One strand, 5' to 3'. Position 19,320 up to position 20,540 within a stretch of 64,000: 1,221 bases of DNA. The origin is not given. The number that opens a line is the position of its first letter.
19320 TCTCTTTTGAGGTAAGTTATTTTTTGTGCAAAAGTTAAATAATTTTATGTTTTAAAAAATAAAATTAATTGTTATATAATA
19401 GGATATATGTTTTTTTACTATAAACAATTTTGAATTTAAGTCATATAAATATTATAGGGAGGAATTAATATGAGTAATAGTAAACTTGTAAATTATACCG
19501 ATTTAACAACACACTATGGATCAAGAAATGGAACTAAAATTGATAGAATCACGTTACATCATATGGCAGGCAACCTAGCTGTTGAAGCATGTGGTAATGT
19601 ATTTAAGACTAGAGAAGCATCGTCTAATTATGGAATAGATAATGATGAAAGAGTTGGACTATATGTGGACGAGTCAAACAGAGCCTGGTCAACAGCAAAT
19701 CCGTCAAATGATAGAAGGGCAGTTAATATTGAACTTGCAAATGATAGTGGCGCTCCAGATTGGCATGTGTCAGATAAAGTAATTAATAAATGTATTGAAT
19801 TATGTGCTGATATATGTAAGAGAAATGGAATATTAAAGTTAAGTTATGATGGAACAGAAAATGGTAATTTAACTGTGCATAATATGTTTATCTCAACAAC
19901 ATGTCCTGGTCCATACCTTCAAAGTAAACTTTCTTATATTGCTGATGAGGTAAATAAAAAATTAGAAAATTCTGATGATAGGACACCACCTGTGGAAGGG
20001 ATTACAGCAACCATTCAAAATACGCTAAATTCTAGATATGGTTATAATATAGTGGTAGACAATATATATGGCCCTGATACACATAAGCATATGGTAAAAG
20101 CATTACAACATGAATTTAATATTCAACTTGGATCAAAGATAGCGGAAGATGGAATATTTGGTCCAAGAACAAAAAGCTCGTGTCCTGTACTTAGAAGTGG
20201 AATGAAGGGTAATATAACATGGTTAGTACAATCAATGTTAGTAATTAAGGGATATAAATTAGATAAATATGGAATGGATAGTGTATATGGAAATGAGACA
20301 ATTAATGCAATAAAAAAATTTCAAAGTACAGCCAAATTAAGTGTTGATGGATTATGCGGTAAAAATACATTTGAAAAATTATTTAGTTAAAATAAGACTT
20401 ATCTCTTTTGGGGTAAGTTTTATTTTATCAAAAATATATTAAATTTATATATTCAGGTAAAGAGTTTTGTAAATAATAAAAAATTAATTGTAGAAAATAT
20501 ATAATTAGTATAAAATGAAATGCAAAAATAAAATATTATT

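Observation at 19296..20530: Amidase gene bracketed by near-identical terminator-plus-spacer modules and followed by an Rpn transposase-like gene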

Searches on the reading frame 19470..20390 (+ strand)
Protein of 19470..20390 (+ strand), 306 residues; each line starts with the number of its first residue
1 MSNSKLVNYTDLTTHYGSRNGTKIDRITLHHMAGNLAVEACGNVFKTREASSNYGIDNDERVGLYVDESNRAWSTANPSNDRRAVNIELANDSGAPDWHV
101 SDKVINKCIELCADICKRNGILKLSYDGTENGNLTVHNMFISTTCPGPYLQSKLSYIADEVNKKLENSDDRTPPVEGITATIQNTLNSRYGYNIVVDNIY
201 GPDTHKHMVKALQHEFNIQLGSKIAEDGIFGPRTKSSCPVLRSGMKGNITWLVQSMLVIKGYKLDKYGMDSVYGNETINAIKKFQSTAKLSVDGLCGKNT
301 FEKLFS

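Call 7: search_protein_families(library=pfam, proteins=[window:19470-20390:+])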
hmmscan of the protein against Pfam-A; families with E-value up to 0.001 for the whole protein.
window:19470-20390:+ (306 aa): 3 families
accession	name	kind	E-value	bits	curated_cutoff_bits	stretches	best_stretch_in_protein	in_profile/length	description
PF01510.30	Amidase_2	-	4e-18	66.4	26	1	21-148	2-131/131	N-acetylmuramoyl-L-alanine amidase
PF01471.23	PG_binding_1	-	4.9e-16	59.1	23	1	253-304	8-57/57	Putative peptidoglycan binding domain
PF09374.15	PG_binding_3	-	0.00051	20.6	24.6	0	210-237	4-30/76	Predicted Peptidoglycan domain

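Call 9: find_encoding_contigs(protein=window:19470-20390:+, flank=10000, max_places=10)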
Protein window:19470-20390:+ (306 aa): 10 contigs read that carry it; 4 places shown.
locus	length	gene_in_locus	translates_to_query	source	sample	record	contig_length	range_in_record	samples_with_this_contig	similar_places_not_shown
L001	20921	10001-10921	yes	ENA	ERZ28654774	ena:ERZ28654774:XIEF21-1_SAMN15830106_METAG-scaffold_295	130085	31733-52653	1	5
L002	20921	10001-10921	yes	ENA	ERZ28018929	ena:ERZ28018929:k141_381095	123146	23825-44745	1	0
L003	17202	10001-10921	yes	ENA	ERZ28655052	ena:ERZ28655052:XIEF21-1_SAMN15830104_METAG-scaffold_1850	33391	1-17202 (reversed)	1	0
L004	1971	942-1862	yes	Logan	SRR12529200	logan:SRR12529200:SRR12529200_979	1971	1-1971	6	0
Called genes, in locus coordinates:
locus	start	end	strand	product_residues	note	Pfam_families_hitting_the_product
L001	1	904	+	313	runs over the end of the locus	PF03851:UvdE, PF01261:AP_endonuc_2 (weak)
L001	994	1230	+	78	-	-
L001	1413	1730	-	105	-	PF07875:Coat_F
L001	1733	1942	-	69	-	-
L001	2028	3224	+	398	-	PF00768:Peptidase_S11, PF13354:Beta-lactamase2 (weak)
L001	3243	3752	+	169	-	PF06541:ABC_trans_CmpB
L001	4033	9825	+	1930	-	PF09479:Flg_new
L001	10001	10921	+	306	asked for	PF01510:Amidase_2, PF01471:PG_binding_1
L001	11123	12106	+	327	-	-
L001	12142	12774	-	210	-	PF00027:cNMP_binding, PF13545:HTH_Crp_2 (weak)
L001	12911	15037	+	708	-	PF03477:ATP-cone, PF13597:NRDD, PF01228:Gly_radical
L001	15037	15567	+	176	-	PF13353:Fer4_12, PF04055:Radical_SAM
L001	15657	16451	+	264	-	-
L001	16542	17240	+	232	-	PF21946:LppM (weak)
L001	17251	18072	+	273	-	PF19293:CdaA_N, PF02457:DAC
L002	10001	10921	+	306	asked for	PF01510:Amidase_2, PF01471:PG_binding_1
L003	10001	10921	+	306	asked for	PF01510:Amidase_2, PF01471:PG_binding_1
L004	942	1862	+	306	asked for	PF01510:Amidase_2, PF01471:PG_binding_1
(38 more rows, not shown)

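Call 19: find_homologous_proteins(query=window:19470-20390:+)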
Query window:19470-20390:+ (306 aa): 7732 proteins with E <= 0.001 among 8000 candidates; the best 120 are listed.
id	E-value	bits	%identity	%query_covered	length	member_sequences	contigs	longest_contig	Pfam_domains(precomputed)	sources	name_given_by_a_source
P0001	5.2e-206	700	100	100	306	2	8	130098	PF01510.31,PF01471.24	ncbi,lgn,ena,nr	ncbi:MAG: N-acetylmuramoyl-L-alanine amidase [Bacilli bacterium]|nr:N-acetylmuramoyl-L-alanine amida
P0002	3.5e-141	488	71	100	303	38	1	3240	PF01510.31,PF01471.24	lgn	-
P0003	1.3e-127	443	65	99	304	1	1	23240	PF01510.31,PF01471.24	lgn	-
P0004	4.1e-126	438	64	99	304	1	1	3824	PF09374.16,PF01510.31,PF01471.24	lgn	-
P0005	1.9e-124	433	63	100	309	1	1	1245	PF09374.16,PF01510.31,PF01471.24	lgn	-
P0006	3.6e-124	432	63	100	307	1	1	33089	PF01510.31,PF01471.24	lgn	-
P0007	7.0e-124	431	63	100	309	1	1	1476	PF09374.16,PF01510.31,PF01471.24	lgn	-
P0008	1.0e-123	430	64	100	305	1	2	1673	PF09374.16,PF01510.31,PF01471.24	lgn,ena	-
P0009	1.4e-123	430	64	100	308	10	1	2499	PF01510.31,PF01471.24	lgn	-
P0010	1.5e-123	430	63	100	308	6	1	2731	PF09374.16,PF01510.31,PF01471.24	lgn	-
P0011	1.8e-123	430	63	100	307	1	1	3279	PF09374.16,PF01510.31,PF01471.24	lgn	-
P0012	3.3e-123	429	64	99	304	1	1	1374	PF09374.16,PF01510.31,PF01471.24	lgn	-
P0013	8.6e-123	427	63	100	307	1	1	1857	PF09374.16,PF01510.31,PF01471.24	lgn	-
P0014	5.6e-122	425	62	100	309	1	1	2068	PF09374.16,PF01510.31,PF01471.24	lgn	-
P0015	5.9e-122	425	62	100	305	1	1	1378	PF09374.16,PF01510.31,PF01471.24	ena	-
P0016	6.7e-122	424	63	100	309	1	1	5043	PF01510.31,PF01471.24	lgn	-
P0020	2.0e-119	416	62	100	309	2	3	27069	PF09374.16,PF01510.31,PF01471.24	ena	-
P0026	3.4e-115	402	60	100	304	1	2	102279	PF01510.31,PF01471.24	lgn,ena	-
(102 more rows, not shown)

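Call 20: find_encoding_contigs(protein=P0002, flank=10000, max_places=3)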
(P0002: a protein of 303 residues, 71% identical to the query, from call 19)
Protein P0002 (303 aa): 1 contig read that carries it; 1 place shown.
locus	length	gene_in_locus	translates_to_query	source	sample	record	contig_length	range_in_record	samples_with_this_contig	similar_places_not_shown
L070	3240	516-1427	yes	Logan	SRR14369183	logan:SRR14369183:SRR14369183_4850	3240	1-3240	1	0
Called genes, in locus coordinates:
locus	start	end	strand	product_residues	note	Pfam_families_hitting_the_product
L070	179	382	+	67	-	PF16938:Phage_holin_Dp1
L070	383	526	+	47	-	-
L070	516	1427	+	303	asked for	PF01510:Amidase_2, PF01471:PG_binding_1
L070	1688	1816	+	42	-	-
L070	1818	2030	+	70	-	-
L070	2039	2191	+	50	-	-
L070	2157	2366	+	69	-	-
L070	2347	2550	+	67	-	-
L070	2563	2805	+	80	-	-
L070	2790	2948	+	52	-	-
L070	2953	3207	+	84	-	-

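Call 21: find_encoding_contigs(protein=P0003, flank=10000, max_places=3)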
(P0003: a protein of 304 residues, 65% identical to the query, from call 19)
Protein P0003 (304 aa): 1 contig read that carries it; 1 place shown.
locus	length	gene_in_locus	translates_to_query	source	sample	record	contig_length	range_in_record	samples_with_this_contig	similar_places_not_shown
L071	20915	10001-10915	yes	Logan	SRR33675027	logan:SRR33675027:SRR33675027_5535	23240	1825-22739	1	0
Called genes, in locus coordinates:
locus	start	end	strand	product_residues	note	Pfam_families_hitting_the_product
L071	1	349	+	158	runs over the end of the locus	-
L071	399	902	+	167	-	-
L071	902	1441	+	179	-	PF06854:Phage_Gp15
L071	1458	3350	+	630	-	-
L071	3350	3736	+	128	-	-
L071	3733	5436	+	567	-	-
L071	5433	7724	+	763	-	-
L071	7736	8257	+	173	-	-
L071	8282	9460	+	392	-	PF07484:Collar, PF21939:Gp10_C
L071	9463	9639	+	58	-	-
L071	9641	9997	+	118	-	PF05105:Phage_holin_4_1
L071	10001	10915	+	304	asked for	PF01510:Amidase_2, PF01471:PG_binding_1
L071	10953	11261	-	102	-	-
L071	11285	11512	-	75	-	-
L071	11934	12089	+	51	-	-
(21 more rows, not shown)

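Call 22: find_encoding_contigs(protein=P0006, flank=10000, max_places=3)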
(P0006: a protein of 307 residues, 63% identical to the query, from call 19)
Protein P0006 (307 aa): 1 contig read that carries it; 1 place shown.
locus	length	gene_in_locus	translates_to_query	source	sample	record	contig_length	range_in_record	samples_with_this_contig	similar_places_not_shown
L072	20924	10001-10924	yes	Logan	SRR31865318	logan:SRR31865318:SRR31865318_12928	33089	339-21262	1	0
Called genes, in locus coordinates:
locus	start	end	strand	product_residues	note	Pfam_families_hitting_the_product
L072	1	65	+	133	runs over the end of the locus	?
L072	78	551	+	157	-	-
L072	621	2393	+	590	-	PF20155:TMP_3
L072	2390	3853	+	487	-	-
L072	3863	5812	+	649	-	-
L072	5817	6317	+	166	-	-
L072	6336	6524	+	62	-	-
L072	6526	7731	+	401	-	-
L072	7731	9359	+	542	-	-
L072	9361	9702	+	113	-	-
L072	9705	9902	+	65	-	-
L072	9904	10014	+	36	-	-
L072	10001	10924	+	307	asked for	PF01510:Amidase_2, PF01471:PG_binding_1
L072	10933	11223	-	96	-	-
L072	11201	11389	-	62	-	-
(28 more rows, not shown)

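Call 25: find_related_loci(query=A2, collection=viral_contigs, flank=4000)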
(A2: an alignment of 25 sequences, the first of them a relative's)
Query A2 (306 aa) in viral_contigs; peptide patterns used: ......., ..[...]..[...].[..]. (x = any residue, [..] = any of these).
600 stretches matched a pattern (row limit reached: there are more); 592 encode a relative of the query (tblastn E <= 1e-3); the best 80 are kept; 80 distinct loci.
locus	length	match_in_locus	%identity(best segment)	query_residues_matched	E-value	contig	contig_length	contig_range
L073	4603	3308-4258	42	1-305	9e-76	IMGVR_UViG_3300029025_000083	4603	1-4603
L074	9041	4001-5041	39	1-305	5e-71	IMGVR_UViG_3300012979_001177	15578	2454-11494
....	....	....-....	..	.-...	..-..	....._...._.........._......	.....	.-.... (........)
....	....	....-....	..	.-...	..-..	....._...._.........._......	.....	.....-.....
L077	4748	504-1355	42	1-305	4e-70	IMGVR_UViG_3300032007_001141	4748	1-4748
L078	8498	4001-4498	65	1-165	4e-70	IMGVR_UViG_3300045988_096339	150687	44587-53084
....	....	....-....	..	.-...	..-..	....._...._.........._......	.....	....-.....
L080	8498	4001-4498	65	1-165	1e-69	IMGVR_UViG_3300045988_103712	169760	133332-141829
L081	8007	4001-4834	42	1-300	6e-69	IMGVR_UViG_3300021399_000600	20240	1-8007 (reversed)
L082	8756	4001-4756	43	1-300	6e-69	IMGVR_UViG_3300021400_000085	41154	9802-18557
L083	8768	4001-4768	41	1-304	5e-69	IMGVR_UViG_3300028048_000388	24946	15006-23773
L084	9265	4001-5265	65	3-305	2e-69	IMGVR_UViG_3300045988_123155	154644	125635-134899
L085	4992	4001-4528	62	1-173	1e-68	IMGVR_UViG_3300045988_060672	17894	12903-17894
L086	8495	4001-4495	61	1-165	2e-68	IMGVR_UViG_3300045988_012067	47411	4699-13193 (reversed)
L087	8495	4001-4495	61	1-165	3e-68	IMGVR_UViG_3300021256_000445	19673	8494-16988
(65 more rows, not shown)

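Call 27: find_related_loci(query=A2, collection=metagenome_contigs, flank=5000)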
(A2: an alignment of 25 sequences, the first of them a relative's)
Query A2 (306 aa) in metagenome_contigs; peptide patterns used: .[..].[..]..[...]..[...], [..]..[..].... (x = any residue, [..] = any of these).
600 stretches matched a pattern (row limit reached: there are more); 555 encode a relative of the query (tblastn E <= 1e-3); the best 80 are kept; 80 distinct loci.
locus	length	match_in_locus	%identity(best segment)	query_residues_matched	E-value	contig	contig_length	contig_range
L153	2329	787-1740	46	1-305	8e-84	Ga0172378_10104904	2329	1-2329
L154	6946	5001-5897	46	1-305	3e-80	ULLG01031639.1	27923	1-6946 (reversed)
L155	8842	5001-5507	71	4-173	2e-77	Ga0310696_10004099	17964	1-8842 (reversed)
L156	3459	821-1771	43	1-306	2e-76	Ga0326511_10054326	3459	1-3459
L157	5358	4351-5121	45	1-305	3e-75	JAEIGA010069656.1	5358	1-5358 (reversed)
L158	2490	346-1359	38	1-305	2e-73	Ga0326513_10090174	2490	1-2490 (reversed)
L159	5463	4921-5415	67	1-165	2e-71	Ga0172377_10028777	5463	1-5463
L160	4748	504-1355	42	1-305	3e-70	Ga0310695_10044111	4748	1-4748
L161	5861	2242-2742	65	1-165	1e-69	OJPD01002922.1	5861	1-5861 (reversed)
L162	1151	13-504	66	3-165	1e-74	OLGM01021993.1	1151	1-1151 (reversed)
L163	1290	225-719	62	1-165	1e-73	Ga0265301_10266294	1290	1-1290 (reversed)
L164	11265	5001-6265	65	3-305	2e-69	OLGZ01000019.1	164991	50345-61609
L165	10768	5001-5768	41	1-304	4e-69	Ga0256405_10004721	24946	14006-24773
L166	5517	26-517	65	3-165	3e-69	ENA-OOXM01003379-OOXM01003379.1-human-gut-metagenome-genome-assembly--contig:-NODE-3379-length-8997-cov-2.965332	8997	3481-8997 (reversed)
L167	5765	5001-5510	64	1-168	3e-69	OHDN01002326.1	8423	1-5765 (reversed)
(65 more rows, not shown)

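Call 30: find_encoding_contigs(protein=P0004, flank=4000, max_places=2)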
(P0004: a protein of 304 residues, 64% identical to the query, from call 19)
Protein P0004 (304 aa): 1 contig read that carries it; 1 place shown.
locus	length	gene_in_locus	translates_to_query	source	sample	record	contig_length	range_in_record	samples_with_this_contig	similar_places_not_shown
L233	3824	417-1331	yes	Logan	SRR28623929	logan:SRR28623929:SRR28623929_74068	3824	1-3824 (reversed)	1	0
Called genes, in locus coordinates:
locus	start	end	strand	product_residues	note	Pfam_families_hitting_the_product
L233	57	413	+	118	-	PF05105:Phage_holin_4_1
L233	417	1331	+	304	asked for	PF01510:Amidase_2, PF09374:PG_binding_3 (faint), PF01471:PG_binding_1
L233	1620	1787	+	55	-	-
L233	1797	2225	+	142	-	-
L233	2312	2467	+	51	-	-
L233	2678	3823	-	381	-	?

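Call 31: find_encoding_contigs(protein=P0016, flank=4000, max_places=2)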
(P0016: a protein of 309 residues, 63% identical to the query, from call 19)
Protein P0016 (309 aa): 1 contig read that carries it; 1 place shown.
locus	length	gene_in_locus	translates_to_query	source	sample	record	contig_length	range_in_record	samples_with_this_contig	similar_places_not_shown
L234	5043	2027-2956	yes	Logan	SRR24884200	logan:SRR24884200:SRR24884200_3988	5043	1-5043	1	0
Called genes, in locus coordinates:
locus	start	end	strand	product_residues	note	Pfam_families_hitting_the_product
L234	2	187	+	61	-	?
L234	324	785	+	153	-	-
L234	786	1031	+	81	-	-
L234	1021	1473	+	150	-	PF25223:DUF7841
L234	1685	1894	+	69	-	PF16938:Phage_holin_Dp1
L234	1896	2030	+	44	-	-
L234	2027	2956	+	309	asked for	PF01510:Amidase_2, PF01471:PG_binding_1 (weak)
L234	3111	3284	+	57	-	-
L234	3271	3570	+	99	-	-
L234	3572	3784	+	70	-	-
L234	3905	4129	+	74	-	-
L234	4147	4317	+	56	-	-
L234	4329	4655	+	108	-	PF00436:SSB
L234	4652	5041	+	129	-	PF09738:LRRFIP (weak)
